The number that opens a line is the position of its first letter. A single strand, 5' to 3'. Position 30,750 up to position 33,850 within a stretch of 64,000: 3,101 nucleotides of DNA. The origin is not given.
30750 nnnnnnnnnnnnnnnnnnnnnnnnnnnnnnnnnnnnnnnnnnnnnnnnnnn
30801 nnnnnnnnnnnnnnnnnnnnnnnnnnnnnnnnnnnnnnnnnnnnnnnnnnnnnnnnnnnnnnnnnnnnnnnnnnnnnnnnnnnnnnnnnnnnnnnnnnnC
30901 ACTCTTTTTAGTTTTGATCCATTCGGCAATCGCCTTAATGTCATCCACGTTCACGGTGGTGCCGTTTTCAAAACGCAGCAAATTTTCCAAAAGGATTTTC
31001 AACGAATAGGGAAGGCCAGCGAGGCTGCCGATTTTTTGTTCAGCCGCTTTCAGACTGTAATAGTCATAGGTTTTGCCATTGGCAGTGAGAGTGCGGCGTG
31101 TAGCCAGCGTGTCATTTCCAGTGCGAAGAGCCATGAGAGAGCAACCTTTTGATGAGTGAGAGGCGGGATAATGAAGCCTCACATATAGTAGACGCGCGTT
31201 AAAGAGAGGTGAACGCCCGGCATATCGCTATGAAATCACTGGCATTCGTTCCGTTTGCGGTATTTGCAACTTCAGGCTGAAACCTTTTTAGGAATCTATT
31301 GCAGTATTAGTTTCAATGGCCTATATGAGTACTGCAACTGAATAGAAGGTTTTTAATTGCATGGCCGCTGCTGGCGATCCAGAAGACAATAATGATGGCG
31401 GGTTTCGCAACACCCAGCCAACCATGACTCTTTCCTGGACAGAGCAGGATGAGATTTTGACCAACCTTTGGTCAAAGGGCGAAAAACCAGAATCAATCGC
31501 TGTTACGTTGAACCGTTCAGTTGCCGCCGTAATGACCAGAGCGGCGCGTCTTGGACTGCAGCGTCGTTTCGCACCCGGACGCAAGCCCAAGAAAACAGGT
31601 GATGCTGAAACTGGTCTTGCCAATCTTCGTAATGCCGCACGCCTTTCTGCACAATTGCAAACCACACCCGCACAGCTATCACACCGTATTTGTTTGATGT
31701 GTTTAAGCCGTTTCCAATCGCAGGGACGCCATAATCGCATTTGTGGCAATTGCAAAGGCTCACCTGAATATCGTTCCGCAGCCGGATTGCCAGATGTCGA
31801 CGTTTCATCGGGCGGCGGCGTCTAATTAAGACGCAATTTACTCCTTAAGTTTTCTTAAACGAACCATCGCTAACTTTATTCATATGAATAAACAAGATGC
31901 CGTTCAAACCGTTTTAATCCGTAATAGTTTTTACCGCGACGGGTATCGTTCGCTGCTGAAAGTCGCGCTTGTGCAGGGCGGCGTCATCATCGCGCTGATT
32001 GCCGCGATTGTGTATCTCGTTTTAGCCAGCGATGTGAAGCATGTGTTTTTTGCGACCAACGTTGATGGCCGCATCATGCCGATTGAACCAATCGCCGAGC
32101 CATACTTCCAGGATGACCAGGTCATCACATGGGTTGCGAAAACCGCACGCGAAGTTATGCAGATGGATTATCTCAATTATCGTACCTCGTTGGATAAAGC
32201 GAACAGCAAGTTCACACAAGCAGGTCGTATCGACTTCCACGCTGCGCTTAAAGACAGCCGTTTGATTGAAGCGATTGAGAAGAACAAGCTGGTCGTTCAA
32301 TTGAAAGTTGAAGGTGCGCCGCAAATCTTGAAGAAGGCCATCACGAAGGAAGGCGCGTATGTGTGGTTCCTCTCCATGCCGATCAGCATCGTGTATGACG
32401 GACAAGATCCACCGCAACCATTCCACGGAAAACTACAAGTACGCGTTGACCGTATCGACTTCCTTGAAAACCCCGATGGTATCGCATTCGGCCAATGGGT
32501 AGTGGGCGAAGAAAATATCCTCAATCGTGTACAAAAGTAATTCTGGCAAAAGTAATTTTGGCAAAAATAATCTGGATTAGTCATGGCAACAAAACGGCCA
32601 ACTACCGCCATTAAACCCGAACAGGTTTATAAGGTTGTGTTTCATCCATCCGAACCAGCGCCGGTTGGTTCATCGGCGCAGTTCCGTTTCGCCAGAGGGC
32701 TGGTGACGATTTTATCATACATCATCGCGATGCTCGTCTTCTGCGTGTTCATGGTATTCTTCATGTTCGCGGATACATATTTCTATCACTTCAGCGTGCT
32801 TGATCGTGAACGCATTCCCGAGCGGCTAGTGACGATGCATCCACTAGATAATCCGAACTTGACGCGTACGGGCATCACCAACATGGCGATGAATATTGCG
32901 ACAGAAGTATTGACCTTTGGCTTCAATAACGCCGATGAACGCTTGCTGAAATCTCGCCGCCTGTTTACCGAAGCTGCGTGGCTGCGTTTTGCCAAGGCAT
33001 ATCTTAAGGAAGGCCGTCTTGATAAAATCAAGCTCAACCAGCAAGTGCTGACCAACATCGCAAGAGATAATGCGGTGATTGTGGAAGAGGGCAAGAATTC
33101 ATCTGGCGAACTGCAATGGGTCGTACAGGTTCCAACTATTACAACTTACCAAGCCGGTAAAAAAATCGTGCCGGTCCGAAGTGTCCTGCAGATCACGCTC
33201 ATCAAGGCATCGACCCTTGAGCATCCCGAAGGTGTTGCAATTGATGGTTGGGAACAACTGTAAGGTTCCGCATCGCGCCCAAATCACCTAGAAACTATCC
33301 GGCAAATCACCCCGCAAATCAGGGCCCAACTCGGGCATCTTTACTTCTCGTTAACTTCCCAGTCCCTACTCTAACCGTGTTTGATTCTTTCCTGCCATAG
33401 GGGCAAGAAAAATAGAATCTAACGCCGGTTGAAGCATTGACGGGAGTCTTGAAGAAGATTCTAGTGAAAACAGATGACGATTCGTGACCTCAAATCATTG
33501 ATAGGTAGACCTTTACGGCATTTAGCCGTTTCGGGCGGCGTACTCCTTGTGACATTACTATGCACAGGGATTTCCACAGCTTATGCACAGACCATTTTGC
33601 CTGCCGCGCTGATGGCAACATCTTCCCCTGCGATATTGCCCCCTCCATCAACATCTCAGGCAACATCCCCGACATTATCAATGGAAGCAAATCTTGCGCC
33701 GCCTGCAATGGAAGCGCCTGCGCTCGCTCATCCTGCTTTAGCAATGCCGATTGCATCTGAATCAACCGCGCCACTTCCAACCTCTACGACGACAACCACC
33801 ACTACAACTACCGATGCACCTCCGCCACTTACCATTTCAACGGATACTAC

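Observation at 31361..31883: GcrA-family regulator gene sitting at the left edge of the T4BSS block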

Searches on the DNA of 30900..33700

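Call 79: search_rna_families(source=window, start=30900, end=33700, threshold=evalue, max_evalue=1)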
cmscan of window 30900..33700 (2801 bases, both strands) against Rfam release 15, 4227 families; matches with E-value up to 1: 0.
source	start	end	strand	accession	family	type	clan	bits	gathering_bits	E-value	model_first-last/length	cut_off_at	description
